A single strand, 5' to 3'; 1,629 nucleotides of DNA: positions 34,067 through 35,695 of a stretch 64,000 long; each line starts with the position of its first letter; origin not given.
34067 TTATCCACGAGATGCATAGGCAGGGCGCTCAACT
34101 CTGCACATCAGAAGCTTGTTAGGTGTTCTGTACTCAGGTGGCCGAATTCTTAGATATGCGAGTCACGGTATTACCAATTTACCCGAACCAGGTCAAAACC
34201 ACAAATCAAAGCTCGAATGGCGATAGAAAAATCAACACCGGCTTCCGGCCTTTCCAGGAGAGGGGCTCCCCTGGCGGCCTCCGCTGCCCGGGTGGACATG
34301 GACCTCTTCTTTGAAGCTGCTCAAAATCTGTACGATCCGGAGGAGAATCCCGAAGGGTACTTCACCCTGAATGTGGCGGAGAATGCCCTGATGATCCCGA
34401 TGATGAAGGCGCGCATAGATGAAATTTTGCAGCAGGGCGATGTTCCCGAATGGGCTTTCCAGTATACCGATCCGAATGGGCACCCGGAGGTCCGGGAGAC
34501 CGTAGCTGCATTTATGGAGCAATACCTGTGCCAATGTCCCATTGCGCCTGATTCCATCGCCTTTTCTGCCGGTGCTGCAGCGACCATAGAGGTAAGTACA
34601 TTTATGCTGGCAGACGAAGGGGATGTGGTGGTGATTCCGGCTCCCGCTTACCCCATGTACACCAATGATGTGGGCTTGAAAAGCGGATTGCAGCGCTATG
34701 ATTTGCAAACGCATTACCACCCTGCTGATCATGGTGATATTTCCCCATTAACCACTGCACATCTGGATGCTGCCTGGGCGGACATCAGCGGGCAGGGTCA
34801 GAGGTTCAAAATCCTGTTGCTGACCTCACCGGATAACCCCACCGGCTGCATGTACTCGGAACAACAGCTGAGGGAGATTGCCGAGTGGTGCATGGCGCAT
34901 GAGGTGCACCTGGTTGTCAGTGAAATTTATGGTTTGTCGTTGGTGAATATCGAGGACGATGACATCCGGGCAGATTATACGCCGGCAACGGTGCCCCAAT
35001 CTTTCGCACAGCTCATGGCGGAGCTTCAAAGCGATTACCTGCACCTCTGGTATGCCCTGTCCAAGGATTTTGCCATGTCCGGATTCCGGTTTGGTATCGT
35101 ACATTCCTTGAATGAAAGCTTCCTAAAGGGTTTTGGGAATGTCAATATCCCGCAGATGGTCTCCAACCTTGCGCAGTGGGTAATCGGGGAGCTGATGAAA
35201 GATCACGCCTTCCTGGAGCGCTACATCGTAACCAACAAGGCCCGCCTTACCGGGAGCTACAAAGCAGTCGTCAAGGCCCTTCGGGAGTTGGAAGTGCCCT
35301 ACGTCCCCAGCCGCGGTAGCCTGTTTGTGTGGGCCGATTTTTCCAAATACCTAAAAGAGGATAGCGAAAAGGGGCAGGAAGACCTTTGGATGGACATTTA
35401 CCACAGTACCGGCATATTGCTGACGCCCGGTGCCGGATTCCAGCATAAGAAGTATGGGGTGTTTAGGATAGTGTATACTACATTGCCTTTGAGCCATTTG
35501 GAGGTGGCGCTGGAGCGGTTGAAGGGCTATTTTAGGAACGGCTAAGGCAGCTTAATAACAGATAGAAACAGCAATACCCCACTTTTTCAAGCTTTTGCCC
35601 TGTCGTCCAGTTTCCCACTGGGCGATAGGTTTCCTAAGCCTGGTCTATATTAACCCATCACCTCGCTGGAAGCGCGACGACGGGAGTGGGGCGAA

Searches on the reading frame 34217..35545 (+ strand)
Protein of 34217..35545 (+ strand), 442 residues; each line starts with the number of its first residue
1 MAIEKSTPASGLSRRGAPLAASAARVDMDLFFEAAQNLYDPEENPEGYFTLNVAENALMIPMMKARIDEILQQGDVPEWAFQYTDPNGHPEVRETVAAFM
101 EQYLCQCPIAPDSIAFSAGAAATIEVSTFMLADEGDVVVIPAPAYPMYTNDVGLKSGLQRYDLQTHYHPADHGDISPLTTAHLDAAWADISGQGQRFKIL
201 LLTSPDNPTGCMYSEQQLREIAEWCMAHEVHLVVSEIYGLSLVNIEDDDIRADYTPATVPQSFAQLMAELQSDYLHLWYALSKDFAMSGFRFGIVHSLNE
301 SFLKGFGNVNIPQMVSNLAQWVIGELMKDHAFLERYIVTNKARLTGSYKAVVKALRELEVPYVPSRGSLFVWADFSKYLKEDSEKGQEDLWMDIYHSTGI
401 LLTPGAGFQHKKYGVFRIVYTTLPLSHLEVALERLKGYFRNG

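Call 7: search_protein_families(library=pfam, proteins=[window:34217-35545:+])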
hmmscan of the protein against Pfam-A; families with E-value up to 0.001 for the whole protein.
window:34217-35545:+ (442 aa): 1 family
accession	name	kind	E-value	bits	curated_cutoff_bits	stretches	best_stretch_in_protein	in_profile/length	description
PF00155.27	Aminotran_1_2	-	3e-47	162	19.7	1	80-435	35-361/361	Aminotransferase class I and II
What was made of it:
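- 34217..35545 (+): Downstream flanking gene: class I/II PLP-dependent aminotransferase (442 aa). Pfam Aminotran_1_2 at E 3e-47 (call 7).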

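Call 8: find_encoding_contigs(protein=window:34217-35545:+, flank=10000, max_places=10)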
Protein window:34217-35545:+ (442 aa): 3 contigs read that carry it; 1 place shown.
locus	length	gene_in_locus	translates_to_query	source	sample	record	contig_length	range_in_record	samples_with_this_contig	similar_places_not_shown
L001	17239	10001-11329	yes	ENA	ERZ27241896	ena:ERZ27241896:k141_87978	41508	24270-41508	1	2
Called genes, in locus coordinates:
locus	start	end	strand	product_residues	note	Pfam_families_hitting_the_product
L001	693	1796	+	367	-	PF01145:Band_7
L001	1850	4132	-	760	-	PF13620:CarboxypepD_reg, PF13715:CarbopepD_reg_2, PF07715:Plug, PF00593:TonB_dep_Rec_b-barrel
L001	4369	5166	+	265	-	PF18962:Por_Secre_tail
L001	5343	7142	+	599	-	PF00801:PKD (faint), PF18911:PKD_4 (faint)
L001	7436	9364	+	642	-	PF02897:Peptidase_S9_N, PF26549:Tricorn_N, PF26550:Tricorn_2nd, PF00930:DPPIV_N (weak), PF00561:Abhydrolase_1 (weak), PF20434:BD-FAE, PF00326:Peptidase_S9, PF01738:DLH, +7 more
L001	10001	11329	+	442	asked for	PF00155:Aminotran_1_2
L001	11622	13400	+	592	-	-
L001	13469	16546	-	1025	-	PF02494:HYR, PF18962:Por_Secre_tail (weak)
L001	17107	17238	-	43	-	?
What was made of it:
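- On CRISPR: No Cas Pfam domain appears among the genes within ±10 kb (call 8).
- The repeat core is only about 19 nt. No Cas domains appear in the ±10 kb gene list (call 8).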

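Call 18: find_homologous_proteins(query=window:34217-35545:+, max_evalue=1e-60)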
Query window:34217-35545:+ (442 aa): 759 proteins with E <= 1e-60 among 8000 candidates; the best 120 are listed.
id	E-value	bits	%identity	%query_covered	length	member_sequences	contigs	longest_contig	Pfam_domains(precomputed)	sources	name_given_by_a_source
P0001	2.3e-291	984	96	100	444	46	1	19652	PF00155.28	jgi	-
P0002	6.6e-249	844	82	99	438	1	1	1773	PF00155.28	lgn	-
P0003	1.5e-248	843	87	93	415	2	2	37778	PF00155.28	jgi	-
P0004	8.4e-246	834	82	99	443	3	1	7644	PF00155.28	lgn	-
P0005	6.5e-241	818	78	100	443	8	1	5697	PF00155.28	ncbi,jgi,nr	ncbi:MAG: aminotransferase class I/II-fold pyridoxal phosphate-dependent enzyme [Bacteroidetes bacte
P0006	1.6e-236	803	76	100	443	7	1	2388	PF00155.28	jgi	-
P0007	2.0e-231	786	77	99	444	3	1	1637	PF00155.28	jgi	-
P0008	3.9e-230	782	78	96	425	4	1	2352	PF00155.28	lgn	-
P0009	1.6e-225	767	73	100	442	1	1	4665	PF00155.28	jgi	-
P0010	2.7e-217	740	75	93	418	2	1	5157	PF00155.28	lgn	-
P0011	6.1e-214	729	70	100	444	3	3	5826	PF00155.28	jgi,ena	-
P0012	2.2e-212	724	70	100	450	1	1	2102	PF00155.28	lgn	-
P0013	5.4e-205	699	67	100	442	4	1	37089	PF00155.28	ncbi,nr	ncbi:MAG: pyridoxal phosphate-dependent aminotransferase [Chitinophagales bacterium]|nr:pyridoxal ph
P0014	5.4e-204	696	66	100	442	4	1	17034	PF00155.28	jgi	jgi:aspartate/methionine/tyrosine aminotransferase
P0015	7.9e-202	689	66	100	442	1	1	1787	PF00155.28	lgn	-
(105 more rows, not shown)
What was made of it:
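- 34217..35545 (+): Homologs are listed in call 18.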

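Call 19: find_encoding_contigs(protein=P0001, flank=10000, max_places=3)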
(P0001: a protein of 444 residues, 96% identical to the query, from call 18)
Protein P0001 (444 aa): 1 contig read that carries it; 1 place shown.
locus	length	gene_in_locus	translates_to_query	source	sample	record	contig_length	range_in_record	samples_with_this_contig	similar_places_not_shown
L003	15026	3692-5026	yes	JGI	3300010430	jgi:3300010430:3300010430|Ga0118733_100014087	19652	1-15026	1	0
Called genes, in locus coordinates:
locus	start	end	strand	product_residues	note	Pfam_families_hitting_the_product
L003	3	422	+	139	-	?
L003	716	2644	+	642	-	PF02897:Peptidase_S9_N, PF26549:Tricorn_N, PF26550:Tricorn_2nd, PF00930:DPPIV_N (weak), PF00561:Abhydrolase_1 (weak), PF20434:BD-FAE, PF00326:Peptidase_S9, PF01738:DLH, +6 more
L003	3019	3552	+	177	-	PF13302:Acetyltransf_3, PF00583:Acetyltransf_1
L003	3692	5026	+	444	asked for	PF00155:Aminotran_1_2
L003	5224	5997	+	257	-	PF00484:Pro_CA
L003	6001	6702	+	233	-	PF10677:DUF2490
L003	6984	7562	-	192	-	PF05685:Uma2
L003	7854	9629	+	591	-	-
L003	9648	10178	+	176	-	-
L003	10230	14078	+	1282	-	-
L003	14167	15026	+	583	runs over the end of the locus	-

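Call 20: find_encoding_contigs(protein=P0003, flank=10000, max_places=3)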
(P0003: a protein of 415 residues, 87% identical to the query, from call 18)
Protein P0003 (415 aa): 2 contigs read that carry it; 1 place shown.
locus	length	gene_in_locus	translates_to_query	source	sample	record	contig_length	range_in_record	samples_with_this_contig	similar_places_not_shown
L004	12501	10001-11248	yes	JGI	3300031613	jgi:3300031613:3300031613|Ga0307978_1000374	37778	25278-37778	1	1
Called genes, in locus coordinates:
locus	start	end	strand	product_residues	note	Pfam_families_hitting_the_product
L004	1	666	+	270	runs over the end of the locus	PF14257:DUF4349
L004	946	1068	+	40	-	-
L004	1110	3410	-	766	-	PF13620:CarboxypepD_reg, PF13715:CarbopepD_reg_2, PF07715:Plug, PF00593:TonB_dep_Rec_b-barrel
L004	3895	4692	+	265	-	PF18962:Por_Secre_tail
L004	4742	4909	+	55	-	-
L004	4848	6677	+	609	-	PF00801:PKD (faint), PF18911:PKD_4 (faint)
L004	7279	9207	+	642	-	PF12697:Abhydrolase_6 (faint), PF02897:Peptidase_S9_N, PF26550:Tricorn_2nd, PF00561:Abhydrolase_1 (weak), PF20434:BD-FAE, PF00326:Peptidase_S9, PF01738:DLH, PF08386:Abhydrolase_4 (weak), +5 more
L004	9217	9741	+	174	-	PF13302:Acetyltransf_3, PF00583:Acetyltransf_1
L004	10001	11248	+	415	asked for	PF00155:Aminotran_1_2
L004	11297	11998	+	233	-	PF10677:DUF2490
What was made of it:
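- It is absent in L004 and separated from the aminotransferase by a whole gene in L003 (calls 19, 20).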

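Call 21: find_encoding_contigs(protein=P0004, flank=10000, max_places=3)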
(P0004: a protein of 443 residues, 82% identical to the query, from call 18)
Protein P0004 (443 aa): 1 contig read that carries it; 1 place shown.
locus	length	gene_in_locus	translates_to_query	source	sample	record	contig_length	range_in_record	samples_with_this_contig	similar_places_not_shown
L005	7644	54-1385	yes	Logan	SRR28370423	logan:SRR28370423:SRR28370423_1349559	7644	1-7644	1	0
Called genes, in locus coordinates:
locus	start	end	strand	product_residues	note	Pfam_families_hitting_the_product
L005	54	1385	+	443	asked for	PF00155:Aminotran_1_2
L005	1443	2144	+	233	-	PF10677:DUF2490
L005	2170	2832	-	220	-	PF01205:Impact_N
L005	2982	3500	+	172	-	PF07659:DUF1599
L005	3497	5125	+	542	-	PF07291:MauE (weak)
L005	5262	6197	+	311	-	PF01029:NusB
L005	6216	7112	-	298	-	PF00126:HTH_1, PF03466:LysR_substrate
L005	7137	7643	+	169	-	?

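Call 22: find_encoding_contigs(protein=P0005, flank=10000, max_places=3)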
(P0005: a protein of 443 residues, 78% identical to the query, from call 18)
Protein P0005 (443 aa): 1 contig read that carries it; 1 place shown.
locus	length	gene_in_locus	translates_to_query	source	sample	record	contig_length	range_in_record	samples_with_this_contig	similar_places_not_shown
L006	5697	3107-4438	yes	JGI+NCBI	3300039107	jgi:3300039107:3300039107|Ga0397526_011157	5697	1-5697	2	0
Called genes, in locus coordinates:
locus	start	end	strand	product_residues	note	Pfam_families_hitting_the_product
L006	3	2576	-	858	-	?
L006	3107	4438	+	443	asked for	PF00155:Aminotran_1_2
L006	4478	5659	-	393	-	PF00005:ABC_tran (weak), PF02463:SMC_N (faint), PF13304:AAA_21 (faint), PF12848:ABC_tran_Xtn, PF00005:ABC_tran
